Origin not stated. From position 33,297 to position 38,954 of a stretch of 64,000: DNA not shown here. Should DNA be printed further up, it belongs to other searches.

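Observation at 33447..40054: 1785-aa twin-arginine-signal lectin/toxin-like protein co-operonic with tatA-tatB-tatC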

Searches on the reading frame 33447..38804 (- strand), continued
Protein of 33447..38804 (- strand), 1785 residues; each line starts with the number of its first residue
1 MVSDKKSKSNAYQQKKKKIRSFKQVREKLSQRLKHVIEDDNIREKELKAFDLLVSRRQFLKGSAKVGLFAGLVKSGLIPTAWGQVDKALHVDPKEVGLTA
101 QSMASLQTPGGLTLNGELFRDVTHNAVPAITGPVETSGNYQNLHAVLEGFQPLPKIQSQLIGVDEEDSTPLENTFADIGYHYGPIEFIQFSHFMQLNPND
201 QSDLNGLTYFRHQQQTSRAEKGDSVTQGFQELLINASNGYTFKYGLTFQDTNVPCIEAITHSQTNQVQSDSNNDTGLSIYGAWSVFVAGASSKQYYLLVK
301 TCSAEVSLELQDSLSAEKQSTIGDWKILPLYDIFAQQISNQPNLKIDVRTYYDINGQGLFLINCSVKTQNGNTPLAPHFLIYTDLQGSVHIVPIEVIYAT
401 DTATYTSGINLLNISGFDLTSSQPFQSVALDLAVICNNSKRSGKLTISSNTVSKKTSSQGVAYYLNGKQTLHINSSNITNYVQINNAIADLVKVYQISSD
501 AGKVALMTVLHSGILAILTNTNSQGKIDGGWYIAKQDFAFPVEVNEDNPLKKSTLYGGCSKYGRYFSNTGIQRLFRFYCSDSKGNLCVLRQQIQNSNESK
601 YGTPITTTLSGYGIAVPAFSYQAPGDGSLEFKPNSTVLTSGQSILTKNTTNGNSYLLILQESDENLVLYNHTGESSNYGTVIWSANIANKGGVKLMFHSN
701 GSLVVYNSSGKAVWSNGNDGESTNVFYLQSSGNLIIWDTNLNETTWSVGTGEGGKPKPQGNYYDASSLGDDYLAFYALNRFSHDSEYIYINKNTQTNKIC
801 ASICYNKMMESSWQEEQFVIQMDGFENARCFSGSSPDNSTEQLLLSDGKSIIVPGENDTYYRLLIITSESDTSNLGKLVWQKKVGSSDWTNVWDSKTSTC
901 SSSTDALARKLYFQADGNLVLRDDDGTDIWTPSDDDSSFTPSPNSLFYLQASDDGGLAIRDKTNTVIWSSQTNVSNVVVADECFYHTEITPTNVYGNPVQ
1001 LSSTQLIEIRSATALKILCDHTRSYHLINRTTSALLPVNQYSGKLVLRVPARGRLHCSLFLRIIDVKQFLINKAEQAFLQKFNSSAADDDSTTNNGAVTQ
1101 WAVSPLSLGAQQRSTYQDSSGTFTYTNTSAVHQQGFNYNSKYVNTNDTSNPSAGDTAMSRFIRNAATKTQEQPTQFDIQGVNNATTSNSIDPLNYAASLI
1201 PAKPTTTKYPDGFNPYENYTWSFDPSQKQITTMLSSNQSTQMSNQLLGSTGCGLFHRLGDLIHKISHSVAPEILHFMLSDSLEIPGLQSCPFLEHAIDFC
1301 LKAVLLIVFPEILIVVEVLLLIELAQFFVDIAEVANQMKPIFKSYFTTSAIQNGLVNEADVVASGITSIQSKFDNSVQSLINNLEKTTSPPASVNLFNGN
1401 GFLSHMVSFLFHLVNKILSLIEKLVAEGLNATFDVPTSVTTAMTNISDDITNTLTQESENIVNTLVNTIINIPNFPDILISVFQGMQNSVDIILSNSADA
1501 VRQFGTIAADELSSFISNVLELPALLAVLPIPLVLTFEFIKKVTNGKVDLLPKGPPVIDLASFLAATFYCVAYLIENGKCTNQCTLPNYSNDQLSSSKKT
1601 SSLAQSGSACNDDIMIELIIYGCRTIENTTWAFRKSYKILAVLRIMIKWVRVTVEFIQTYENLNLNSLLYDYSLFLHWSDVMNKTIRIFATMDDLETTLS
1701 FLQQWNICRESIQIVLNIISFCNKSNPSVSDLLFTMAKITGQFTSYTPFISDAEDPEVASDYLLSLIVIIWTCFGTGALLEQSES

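Call 37: search_solved_structures(query=window:33450-38804:-, max_evalue=1)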
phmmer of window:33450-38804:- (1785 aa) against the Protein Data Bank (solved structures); distinct sequences matched with E-value up to 1: 29.
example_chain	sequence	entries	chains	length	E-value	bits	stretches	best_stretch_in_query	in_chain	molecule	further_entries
1bwu_Q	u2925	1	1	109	2.8e-10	41.3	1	637-743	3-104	PROTEIN (AGGLUTININ)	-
1bwu_D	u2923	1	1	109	6.2e-10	40.1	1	637-743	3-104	PROTEIN (AGGLUTININ)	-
1kj1_A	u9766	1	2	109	8.6e-10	39.6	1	637-750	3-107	lectin I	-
1kj1_D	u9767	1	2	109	4e-09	37.4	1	642-743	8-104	lectin II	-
1bwu_P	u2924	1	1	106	4.9e-09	37.1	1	637-741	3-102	PROTEIN (AGGLUTININ)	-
3a0c_A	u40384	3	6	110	1.5e-08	35.5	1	638-751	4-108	Mannose/sialic acid-binding lectin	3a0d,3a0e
4h3o_A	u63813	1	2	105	1.6e-08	35.5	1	642-741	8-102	Lectin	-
1bwu_A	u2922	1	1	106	3e-08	34.5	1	642-741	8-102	PROTEIN (AGGLUTININ)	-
1jpc_A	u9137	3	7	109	7.3e-08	33.3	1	637-751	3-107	AGGLUTININ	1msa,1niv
8a9m_A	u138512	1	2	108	1.7e-07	32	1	637-750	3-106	Agglutinin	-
3m7h_A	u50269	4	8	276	1.7e-07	32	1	638-739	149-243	Putidacin L1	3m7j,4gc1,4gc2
1dlp_A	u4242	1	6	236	3.4e-07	31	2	660-739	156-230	LECTIN SCAFET PRECURSOR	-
1npl_A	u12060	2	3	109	5.9e-06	26.9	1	637-750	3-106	PROTEIN (AGGLUTININ) | Agglutinin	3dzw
1xd5_A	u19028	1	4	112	1.6e-05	25.5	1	638-753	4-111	antifungal protein GAFP-1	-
1xd6_A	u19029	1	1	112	2.2e-05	25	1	638-753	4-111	gastrodianin-4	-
4le7_A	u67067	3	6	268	0.4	10.9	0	655-932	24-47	Pyocin L1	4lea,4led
9pxi_F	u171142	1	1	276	0.42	10.8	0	655-932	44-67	Pyocin L1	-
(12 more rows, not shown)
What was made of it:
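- On B_lectin / monocot mannose-binding lectin domain (PF01453): PDB lectins match at E 2.8e-10 (call 37).
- Checked: PDB lectins match residues 637-750 at E down to 2.8e-10 (call 37).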

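Call 40: find_encoding_contigs(protein=window:33447-38804:-, flank=2000, max_places=3)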
Protein window:33447-38804:- (1785 aa): no gene with exactly this product is on record in the collection.

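Call 61: search_solved_structures(query=A6, max_evalue=10)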
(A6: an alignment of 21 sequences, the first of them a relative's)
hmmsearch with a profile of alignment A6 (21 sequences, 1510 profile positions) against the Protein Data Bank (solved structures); distinct sequences matched with E-value up to 10: 3.
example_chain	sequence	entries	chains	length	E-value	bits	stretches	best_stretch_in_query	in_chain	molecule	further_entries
4uos_A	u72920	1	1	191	0.0042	18.1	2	1119-1237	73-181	DESIGNED HELICAL BUNDLE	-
9r1o_A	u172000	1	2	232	0.017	16.2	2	1331-1443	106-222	sc-apCC-6-DPH-NR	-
4tql_A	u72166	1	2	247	0.047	14.6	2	1052-1238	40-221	Three helix bundle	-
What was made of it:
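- Tried and rejected: A profile of 21 family members against PDB sequences matched only designed helical bundles (call 61).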

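Call 62: search_protein_families(library=pfam, alignment_id=A6, max_evalue=1)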
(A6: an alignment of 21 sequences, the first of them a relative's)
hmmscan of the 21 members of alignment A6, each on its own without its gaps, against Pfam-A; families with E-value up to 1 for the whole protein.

A. member 1, P0001 (1785 aa): 2 families
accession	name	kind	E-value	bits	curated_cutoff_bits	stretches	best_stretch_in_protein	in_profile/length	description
PF01453.30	B_lectin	-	4e-08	34.1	32.4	2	680-746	1-73/105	D-mannose binding lectin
PF10518.14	TAT_signal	-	0.03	14.7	22.7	1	54-64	2-12/21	TAT (twin-arginine translocation) pathway signal sequence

B. families by the number of members that match (of 21 scanned): 21 families
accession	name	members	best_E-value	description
PF04513.17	Baculo_PEP_C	5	0.0014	Baculovirus polyhedron envelope protein, PEP, C terminus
PF23854.1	DUF7217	3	0.0095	Domain of unknown function (DUF7217)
PF10518.14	TAT_signal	3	0.01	TAT (twin-arginine translocation) pathway signal sequence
PF01453.30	B_lectin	2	4e-08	D-mannose binding lectin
PF16039.10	DUF4791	1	0.00024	Domain of unknown function (DUF4791)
PF11101.13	DUF2884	1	0.0043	Protein of unknown function (DUF2884)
PF17446.7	LtuA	1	0.015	Late transcription unit A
PF01442.23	Apolipoprotein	1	0.021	Apolipoprotein A1/A4/E domain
PF25547.1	WXG100_2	1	0.023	WXG100 like domain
PF16123.11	HAGH_C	1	0.027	Hydroxyacylglutathione hydrolase C-terminus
PF08064.18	UME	1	0.041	UME (NUC010) domain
PF23884.1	DUF7237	1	0.078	Family of unknown function (DUF7237)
PF11141.13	DUF2914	1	0.1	Protein of unknown function (DUF2914)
PF11712.13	Vma12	1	0.12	Endoplasmic reticulum-based factor for assembly of V-ATPase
PF01729.25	QRPTase_C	1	0.18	Quinolinate phosphoribosyl transferase, C-terminal domain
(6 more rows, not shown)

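Call 76: search_protein_families(library=padloc, proteins=[P0001, P0004], max_evalue=0.01)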
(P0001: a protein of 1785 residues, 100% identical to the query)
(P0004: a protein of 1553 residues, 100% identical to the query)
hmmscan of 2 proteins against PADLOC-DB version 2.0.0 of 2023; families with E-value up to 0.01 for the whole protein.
P0001 (1785 aa): 0 families

P0004 (1553 aa): 0 families

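Call 77: search_protein_families(library=phrogs, proteins=[P0001, P0004], max_evalue=0.01)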
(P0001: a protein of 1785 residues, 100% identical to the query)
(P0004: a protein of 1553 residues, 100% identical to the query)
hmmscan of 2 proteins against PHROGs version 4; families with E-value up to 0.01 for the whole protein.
P0001 (1785 aa): 1 family
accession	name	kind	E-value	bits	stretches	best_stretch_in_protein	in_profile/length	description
phrog_19296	-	unknown function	1.4e-11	45.3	1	635-736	130-224/271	-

P0004 (1553 aa): 0 families
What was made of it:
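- Tried and rejected: PADLOC gave nothing, and PHROGs matched only the lectin (calls 76, 77).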
